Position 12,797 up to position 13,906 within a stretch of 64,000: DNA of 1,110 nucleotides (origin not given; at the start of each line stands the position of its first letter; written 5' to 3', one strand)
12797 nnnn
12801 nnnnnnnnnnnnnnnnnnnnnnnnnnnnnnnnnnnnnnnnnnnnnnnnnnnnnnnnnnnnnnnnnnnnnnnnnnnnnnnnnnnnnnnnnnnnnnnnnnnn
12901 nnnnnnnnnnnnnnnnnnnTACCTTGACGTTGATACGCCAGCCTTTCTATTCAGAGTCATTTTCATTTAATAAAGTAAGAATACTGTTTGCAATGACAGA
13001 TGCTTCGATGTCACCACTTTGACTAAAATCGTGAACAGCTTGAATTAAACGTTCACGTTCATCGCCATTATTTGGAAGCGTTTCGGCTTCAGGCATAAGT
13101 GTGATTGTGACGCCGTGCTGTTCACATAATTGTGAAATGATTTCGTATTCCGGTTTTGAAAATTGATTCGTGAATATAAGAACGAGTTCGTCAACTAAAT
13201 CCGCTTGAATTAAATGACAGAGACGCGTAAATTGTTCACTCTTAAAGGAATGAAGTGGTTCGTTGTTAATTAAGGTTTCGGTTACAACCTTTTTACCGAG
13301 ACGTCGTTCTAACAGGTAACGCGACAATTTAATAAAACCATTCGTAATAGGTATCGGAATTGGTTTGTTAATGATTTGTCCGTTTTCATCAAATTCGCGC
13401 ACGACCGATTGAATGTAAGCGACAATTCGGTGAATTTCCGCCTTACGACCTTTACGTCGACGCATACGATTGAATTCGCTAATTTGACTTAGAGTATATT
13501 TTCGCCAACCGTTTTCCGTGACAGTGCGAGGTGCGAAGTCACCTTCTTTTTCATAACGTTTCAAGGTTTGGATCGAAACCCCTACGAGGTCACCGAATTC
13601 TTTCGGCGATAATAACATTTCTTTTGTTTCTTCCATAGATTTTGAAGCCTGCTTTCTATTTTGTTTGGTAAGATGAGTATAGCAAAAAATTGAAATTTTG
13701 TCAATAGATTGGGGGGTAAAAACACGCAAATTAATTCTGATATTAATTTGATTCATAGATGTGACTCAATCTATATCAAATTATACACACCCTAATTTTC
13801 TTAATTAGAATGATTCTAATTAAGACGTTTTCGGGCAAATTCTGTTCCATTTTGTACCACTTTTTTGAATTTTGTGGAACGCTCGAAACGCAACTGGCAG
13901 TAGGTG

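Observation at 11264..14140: Replication module: primase-helicase, Xis/MerR-like HTH protein, 27-bp palindrome and a GTGGAAC iteron origin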

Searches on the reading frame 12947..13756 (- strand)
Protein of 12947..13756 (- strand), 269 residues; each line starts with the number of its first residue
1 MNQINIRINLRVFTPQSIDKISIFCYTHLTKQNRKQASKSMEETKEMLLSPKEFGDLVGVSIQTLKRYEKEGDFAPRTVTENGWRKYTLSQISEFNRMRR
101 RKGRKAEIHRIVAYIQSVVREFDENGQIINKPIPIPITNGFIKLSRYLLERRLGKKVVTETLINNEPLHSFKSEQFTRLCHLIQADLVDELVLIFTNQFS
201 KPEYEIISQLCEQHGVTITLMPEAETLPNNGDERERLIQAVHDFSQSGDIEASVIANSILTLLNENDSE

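Call 6: search_protein_families(library=pfam, proteins=[window:12947-13756:-], max_evalue=0.01)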
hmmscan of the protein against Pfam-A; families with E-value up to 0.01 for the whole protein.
window:12947-13756:- (269 aa): 3 families
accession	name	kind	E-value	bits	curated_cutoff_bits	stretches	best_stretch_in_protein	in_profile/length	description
PF13411.12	MerR_1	-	5.5e-09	36.5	21.6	1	51-116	3-67/69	MerR HTH family regulatory protein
PF00376.29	MerR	-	3.5e-08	33.6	28.2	1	51-87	2-38/38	MerR family regulatory protein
PF01381.28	HTH_3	-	0.0098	16.4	23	0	46-71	7-32/55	Helix-turn-helix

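Call 7: search_protein_families(library=phrogs, proteins=[window:12947-13756:-], max_evalue=0.01)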
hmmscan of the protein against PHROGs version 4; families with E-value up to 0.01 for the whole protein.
window:12947-13756:- (269 aa): 9 families
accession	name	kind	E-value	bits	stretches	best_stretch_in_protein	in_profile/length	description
phrog_6620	-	integration and excision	7.3e-16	59.3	2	49-102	2-55/201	transposase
phrog_20793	-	unknown function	3.2e-07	31.3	1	52-125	11-84/86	-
phrog_66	-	integration and excision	5.6e-07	30.6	1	31-123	76-167/412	excisionase and transcriptional regulator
phrog_597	-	DNA, RNA and nucleotide metabolism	6.1e-06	27.3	1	29-106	93-171/200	DNA binding protein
phrog_11671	-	unknown function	8.8e-05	23.6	1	47-118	6-77/146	-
phrog_57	-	head and packaging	0.00077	20.4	1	39-104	3-67/199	terminase small subunit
phrog_7735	-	integration and excision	0.0011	20.4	1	46-130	3-86/99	excisionase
phrog_2474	-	transcription regulation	0.0022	18.9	1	37-106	37-106/118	MerR-like transcriptional regulator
phrog_4151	-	DNA, RNA and nucleotide metabolism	0.0095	16.8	0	49-114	21-92/154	DNA binding protein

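Call 16: search_dna_similar(query=window:12947-13636:-, collection=plasmids, mode=protein, max_rows=30)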
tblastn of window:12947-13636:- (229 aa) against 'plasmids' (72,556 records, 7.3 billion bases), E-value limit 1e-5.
No match.

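Call 19: find_homologous_proteins(query=window:12947-13636:-, max_evalue=0.001)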
Query window:12947-13636:- (229 aa): 2 proteins with E <= 0.001 among 317 candidates.
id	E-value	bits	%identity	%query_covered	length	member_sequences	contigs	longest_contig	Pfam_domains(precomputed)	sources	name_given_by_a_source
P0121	2.2e-133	460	91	100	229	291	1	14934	PF00376.30,PF13411.13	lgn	-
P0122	3.4e-111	388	77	100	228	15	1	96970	PF00376.30,PF13411.13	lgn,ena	-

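Call 38: search_solved_structures(query=window:12947-13636:-, max_evalue=1)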
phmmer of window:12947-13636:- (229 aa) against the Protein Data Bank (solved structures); distinct sequences matched with E-value up to 1: 15.
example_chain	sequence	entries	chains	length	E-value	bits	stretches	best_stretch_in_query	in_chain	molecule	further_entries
6ldi_G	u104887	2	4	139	0.01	18.7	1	12-62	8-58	HTH-type transcriptional regulator CueR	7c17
3qao_A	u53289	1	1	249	0.011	18.6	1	11-57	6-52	MerR-like transcriptional regulator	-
4wls_A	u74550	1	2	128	0.015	18.2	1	15-62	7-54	HTH-type transcriptional regulator CueR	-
1q05_A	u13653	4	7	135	0.017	18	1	15-61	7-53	Transcriptional regulator cueR | HTH-type transcriptional regulator CueR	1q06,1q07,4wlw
6xh7_G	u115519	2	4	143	0.02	17.8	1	15-62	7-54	HTH-type transcriptional regulator CueR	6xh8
3gp4_A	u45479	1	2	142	0.084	15.7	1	8-75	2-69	Transcriptional regulator, MerR family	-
5xbt_A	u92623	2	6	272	0.12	15.2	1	15-59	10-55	Probable transcriptional regulator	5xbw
5xql_A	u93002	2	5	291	0.12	15.2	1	14-59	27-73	Multidrug-efflux transporter 1 regulator | C-di-GMP-binding multidrug transporter transcriptional regulator BrlR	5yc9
3lhf_A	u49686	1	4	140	0.16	14.8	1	131-183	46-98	Serine Recombinase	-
6xl5_G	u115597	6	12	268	0.17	14.7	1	14-72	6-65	MerR family transcriptional regulator EcmrR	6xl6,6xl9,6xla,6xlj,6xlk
7cla_A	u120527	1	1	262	0.19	14.6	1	10-56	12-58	HTH-type transcriptional regulator SkgA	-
8c3t_A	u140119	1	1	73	0.22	14.4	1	7-66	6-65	AlpA family phage regulatory protein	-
4ua1_A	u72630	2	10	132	0.46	13.3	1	13-62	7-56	Regulatory protein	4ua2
1jbg_A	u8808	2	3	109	0.47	13.3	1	11-55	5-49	transcription activator of multidrug-efflux transporter genes mta | transcription activator MtaN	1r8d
3i9q_A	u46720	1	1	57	0.47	13.3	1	196-227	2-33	Spectrin alpha chain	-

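Call 41: find_encoding_contigs(protein=P0122, flank=6000, max_places=2)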
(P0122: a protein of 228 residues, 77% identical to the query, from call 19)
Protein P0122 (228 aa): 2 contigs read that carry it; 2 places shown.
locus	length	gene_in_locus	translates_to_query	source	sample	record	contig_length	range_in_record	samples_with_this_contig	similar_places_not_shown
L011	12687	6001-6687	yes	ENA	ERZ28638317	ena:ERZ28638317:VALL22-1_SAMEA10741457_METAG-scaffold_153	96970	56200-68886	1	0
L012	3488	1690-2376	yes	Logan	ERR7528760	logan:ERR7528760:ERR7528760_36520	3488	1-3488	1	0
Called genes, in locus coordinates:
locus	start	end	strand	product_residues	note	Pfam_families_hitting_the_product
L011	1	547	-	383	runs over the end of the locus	-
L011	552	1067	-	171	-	-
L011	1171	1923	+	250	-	PF04203:Sortase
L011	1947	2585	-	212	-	-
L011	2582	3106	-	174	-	-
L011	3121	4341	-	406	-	PF17989:ALP_N (weak), PF21522:MreB-like_C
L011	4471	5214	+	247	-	-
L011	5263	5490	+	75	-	-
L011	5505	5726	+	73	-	-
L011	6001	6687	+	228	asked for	PF00376:MerR (faint), PF13411:MerR_1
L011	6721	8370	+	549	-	PF19263:DUF5906, PF03288:Pox_D5 (weak)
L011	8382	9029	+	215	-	PF04275:P-mevalo_kinase (faint), PF21448:DNMK (faint)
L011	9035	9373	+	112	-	-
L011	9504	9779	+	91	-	PF00216:Bac_DNA_binding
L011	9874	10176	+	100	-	-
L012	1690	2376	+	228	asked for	PF00376:MerR (faint), PF13411:MerR_1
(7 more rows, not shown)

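Call 52: predict_structure(alignment_id=A3)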
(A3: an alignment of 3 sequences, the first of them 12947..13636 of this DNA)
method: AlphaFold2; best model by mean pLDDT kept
length: 229 residues; sequences in the alignment: 3
mean_pLDDT: 53.2   pTM: 0.33
mean pLDDT of the five models: 53.2, 50.0, 49.2, 48.3, 48.2
residues with pLDDT >= 90: 1; 70-90: 50; 50-70: 30; < 50: 148
segments of 3 or more residues with pLDDT < 50: 1-3, 73-99, 101-103, 111-164, 166-189, 196-198, 208-216, 225-229
pLDDT, mean of each block of 10 residues (from residue 1): 69 78 80 82 82 70 52 48 44 48 49 47 40 47 44 41 47 36 32 49 47 44 44
secondary structure, 60 per line:
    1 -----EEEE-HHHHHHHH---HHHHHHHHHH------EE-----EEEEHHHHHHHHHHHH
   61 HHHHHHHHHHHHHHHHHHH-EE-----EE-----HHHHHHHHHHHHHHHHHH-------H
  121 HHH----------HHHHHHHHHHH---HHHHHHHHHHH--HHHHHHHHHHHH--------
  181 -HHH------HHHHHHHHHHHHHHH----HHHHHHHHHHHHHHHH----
elements in order: E6-9 H11-18 H22-31 E45-48 H49-79 H95-112 H120-123 H134-144 H148-158 H161-172 H191-205 H210-225

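Call 55: search_solved_structures(query=A2, max_evalue=5, show_alignments=0)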
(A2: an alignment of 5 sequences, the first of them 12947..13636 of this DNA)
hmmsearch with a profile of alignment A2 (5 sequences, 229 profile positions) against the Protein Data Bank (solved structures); distinct sequences matched with E-value up to 5: 38.
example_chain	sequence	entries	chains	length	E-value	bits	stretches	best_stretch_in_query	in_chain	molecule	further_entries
6xl5_G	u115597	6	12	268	9.2e-07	31.8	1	14-116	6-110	MerR family transcriptional regulator EcmrR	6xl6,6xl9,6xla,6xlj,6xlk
3qao_A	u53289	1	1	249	1.5e-05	27.9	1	10-58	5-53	MerR-like transcriptional regulator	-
6ldi_G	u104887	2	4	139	1.6e-05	27.8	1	11-63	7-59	HTH-type transcriptional regulator CueR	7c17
4wls_A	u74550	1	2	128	2.2e-05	27.3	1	13-63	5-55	HTH-type transcriptional regulator CueR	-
1q05_A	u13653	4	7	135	2.7e-05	27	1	13-63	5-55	Transcriptional regulator cueR | HTH-type transcriptional regulator CueR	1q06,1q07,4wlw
6xh7_G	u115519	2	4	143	3.2e-05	26.8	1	13-63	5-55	HTH-type transcriptional regulator CueR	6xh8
5xql_A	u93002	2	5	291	0.00011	25.1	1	7-58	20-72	Multidrug-efflux transporter 1 regulator | C-di-GMP-binding multidrug transporter transcriptional regulator BrlR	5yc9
5xbt_A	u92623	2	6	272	0.00014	24.7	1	8-58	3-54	Probable transcriptional regulator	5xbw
7cla_A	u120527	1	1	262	0.00035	23.4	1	8-53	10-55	HTH-type transcriptional regulator SkgA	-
3hh0_A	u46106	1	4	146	0.00042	23.1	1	12-62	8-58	Transcriptional regulator, MerR family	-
1jbg_A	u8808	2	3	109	0.00044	23.1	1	11-54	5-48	transcription activator of multidrug-efflux transporter genes mta | transcription activator MtaN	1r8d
2vz4_A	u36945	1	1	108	0.0012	21.7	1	13-54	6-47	HTH-TYPE TRANSCRIPTIONAL ACTIVATOR TIPA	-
3gp4_A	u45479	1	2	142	0.0014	21.4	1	8-134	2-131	Transcriptional regulator, MerR family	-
4ua1_A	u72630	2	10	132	0.0018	21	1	13-70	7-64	Regulatory protein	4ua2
3lhf_A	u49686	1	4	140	0.0053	19.5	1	130-183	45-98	Serine Recombinase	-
3ilx_A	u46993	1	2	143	0.0076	19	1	130-190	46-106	First ORF in transposon ISC1904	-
6dgc_A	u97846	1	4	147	0.096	15.4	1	131-205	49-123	ISC1926 TnpA C-terminal catalytic domain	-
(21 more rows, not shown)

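Call 56: search_protein_families(library=pfam, alignment_id=A2, max_evalue=5)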
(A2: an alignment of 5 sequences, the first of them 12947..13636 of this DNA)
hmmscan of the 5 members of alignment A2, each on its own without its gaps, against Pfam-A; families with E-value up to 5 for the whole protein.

A. member 1, window:12947-13636:- (229 aa): 5 families
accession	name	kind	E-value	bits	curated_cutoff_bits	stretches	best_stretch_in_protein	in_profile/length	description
PF13411.12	MerR_1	-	4.2e-09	36.8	21.6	1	11-76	3-67/69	MerR HTH family regulatory protein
PF00376.29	MerR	-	2.2e-08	34.2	28.2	1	11-47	2-38/38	MerR family regulatory protein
PF01381.28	HTH_3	-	0.011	16.2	23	1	6-31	7-32/55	Helix-turn-helix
PF20432.4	Xre-like-HTH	-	0.11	13.2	25.8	1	9-31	24-46/63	Antitoxin Xre-like helix-turn-helix domain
PF13560.12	HTH_31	-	0.25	12.1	27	1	9-32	15-38/64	Helix-turn-helix domain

B. families by the number of members that match (of 5 scanned): 9 families
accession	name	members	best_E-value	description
PF13411.12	MerR_1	5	2.7e-10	MerR HTH family regulatory protein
PF00376.29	MerR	5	1.3e-09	MerR family regulatory protein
PF20432.4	Xre-like-HTH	5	0.042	Antitoxin Xre-like helix-turn-helix domain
PF12728.13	HTH_17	3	0.0012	Helix-turn-helix domain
PF01381.28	HTH_3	3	0.011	Helix-turn-helix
PF05746.21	DALR_1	1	0.098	DALR anticodon binding domain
PF21993.1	TetR_C_13_2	1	0.18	Transcriptional regulator LmrA/YxaF-like, C-terminal domain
PF13560.12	HTH_31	1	0.25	Helix-turn-helix domain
PF10743.14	Phage_Cox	1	0.25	Regulatory phage protein cox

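Call 59: search_protein_families(library=ncbifam, alignment_id=A2, max_evalue=5)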
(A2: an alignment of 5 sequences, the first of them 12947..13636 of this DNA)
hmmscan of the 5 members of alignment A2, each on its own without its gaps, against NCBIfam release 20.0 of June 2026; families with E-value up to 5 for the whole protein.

A. member 1, window:12947-13636:- (229 aa): 10 families
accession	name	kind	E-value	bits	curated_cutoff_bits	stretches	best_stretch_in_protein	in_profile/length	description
NF033518.0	transpos_IS607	equivalog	1.3e-09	37.9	110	2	13-74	2-59/187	IS607 family transposase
TIGR03453.1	partition_RepA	equivalog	0.00026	19.9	348.45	1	9-67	34-92/387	plasmid partitioning protein RepA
TIGR02047.1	CadR-PbrR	equivalog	0.00086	19.3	151.45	1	15-76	7-71/127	Cd(II)/Pb(II)-responsive transcriptional regulator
TIGR02044.1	CueR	equivalog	0.003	17.6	147.4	1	18-63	10-55/127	Cu(I)-responsive transcriptional regulator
NF007069.0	PRK09514.1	equivalog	0.004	17.1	143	1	14-61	7-54/141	Zn(2+)-responsive transcriptional regulator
NF041849.1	trans_regNmlR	equivalog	0.0048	17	175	1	12-77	4-69/117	stress response transcriptional regulator NmlR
NF047375.1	HeatShock_HspR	equivalog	0.0054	16.7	105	1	16-60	11-54/92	heat shock protein transcriptional repressor HspR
TIGR02043.1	ZntR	equivalog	0.0079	16.3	167.95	1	13-60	6-53/131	Zn(2+)-responsive transcriptional regulator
NF007590.0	PRK10227.1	equivalog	0.0082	16.2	244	1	18-61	10-53/135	Cu(I)-responsive transcriptional regulator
NF010443.0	PRK13869.1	subfamily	0.01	14.6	446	1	15-69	55-109/405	plasmid-partitioning protein RepA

B. families by the number of members that match (of 5 scanned): 21 families
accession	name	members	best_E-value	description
NF033518.0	transpos_IS607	5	5.8e-11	IS607 family transposase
NF047375.1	HeatShock_HspR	5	5.6e-06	heat shock protein transcriptional repressor HspR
TIGR02044.1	CueR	5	1.4e-05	Cu(I)-responsive transcriptional regulator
NF007069.0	PRK09514.1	5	2.8e-05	Zn(2+)-responsive transcriptional regulator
TIGR02047.1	CadR-PbrR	5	3.8e-05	Cd(II)/Pb(II)-responsive transcriptional regulator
TIGR02043.1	ZntR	5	5.9e-05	Zn(2+)-responsive transcriptional regulator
NF007590.0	PRK10227.1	5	0.00025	Cu(I)-responsive transcriptional regulator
TIGR03453.1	partition_RepA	5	0.00026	plasmid partitioning protein RepA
NF041849.1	trans_regNmlR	4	0.0015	stress response transcriptional regulator NmlR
TIGR02051.1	MerR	4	0.0016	mercury resistance transcriptional regulator MerR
NF033787.1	HTH_BldC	2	0.00077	BldC family transcriptional regulator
NF041575.1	antitoxPezA_Strep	2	0.052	type II toxin-antitoxin system antitoxin PezA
TIGR03023.1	WcaJ_sugtrans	1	5e-05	undecaprenyl-phosphate glucose phosphotransferase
NF047377.1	heat_HspR_dupli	1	0.0059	heat shock protein transcriptional repressor HspR, fused homodimer type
NF010443.0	PRK13869.1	1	0.01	plasmid-partitioning protein RepA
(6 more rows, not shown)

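Call 61: search_dna_similar(query=window:12947-13636:-, collection=plasmids, mode=protein, max_evalue=1, max_rows=25)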
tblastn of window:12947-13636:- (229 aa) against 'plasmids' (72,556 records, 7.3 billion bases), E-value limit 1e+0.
Records with a match: 413; places in all: 463; records where one place covers at least 80% of the query: 12.
Best place of each record, by identity: <60% 413.
By first word of the organism name: Enterobacter 79; Campylobacter 71; Klebsiella 54; Escherichia 35; Acinetobacter 33; Pseudomonas 17; Salmonella 17; Clostridium 14; Priestia 9; Helicobacter 7; and 38 more.
By predicted mobility (MOB-suite, as given by PLSDB): conjugative 215; non-mobilizable 110; mobilizable 88.
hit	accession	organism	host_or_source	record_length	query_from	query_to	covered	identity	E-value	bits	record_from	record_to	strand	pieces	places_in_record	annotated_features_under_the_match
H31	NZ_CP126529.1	Bacillus toyonensis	bacterial isolate,semidesertic area ...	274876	10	228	96%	23.3%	4e-4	48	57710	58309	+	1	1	IS607 family transposase | transposase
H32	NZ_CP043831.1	Bacillus sp. BS98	oyster,whole organism,intestinal tract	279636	10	228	96%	23.3%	4e-4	48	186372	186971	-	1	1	IS607 family transposase | RNA-guided endonuclease TnpB family protein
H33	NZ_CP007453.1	Peptoclostridium acidaminophilum DSM 3953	black mud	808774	13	228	94%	23.0%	2e-5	52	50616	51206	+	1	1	IS607 family transposase | RNA-guided endonuclease TnpB family protein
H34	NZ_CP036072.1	Bacillus wiedmannii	cell culture,soil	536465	10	205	86%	24.0%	6e-5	51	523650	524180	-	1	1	IS607 family transposase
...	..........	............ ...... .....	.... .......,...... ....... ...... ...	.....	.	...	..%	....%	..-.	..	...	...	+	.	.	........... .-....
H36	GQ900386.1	Staphylococcus sp. CDC3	-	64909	6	205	87%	22.8%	8e-4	47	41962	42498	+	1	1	hypothetical protein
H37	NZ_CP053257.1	Helicobacter pylori A45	biopsy of antral stomach region from ...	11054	8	197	83%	23.8%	2e-1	40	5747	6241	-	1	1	IS607 family transposase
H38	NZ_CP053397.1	Helicobacter pylori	-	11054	8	197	83%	23.8%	2e-1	40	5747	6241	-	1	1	IS607 family transposase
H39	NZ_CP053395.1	Helicobacter pylori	-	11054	8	197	83%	23.8%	2e-1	40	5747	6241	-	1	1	IS607 family transposase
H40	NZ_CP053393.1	Helicobacter pylori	-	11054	8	197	83%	23.8%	2e-1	40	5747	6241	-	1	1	IS607 family transposase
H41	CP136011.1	Pseudomonas sp. FeN3W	cell culture,marine sediment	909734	9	189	79%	24.6%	1e-1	41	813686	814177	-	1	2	IS607 family transposase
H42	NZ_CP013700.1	Clostridium sporogenes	Microbial isolate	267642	10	205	86%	22.2%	7e-5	51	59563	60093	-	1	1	IS607 family transposase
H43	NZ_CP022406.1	Clostridium sporogenes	-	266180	10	205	86%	22.2%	1e-4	50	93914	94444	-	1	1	IS607 family transposase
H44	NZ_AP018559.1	Hydrogenophilus thermoluteolus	-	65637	8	185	78%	23.9%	4e-3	45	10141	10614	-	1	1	IS607 family transposase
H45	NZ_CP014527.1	Haematospirillum jordaniae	Homo sapiens,Blood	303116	17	185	74%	24.7%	8e-4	47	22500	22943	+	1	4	IS607 family transposase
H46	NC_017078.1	Selenomonas ruminantium subsp. lactilytica TAM6421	-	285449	8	185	78%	23.3%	1e-5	53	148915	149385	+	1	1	IS607 family transposase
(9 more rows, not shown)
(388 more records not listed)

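Call 62: get_annotated_region(hit=H33, flank=300)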
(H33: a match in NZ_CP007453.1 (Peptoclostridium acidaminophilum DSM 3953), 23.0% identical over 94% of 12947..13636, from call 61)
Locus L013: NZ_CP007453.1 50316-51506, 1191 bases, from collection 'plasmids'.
description: Peptoclostridium acidaminophilum DSM 3953 strain al-2 plasmid EAL2_808p, complete sequence
organism: Peptoclostridium acidaminophilum DSM 3953 (NCBI taxid 1286171)
taxonomy: Bacteria; Bacillota; Clostridia; Peptostreptococcales; Peptoclostridiaceae; Peptoclostridium; Peptoclostridium acidaminophilum; Peptoclostridium acidaminophilum DSM 3953
host: -; source: black mud; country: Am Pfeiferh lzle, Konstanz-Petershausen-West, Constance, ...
typing (MOB-suite, as given by PLSDB): non-mobilizable
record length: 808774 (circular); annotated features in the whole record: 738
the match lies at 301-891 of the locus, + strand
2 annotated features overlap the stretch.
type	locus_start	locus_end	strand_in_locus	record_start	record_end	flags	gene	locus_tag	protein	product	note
CDS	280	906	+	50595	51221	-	-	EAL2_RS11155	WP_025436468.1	IS607 family transposase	-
CDS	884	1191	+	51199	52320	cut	-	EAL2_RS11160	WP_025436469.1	RNA-guided endonuclease TnpB family protein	-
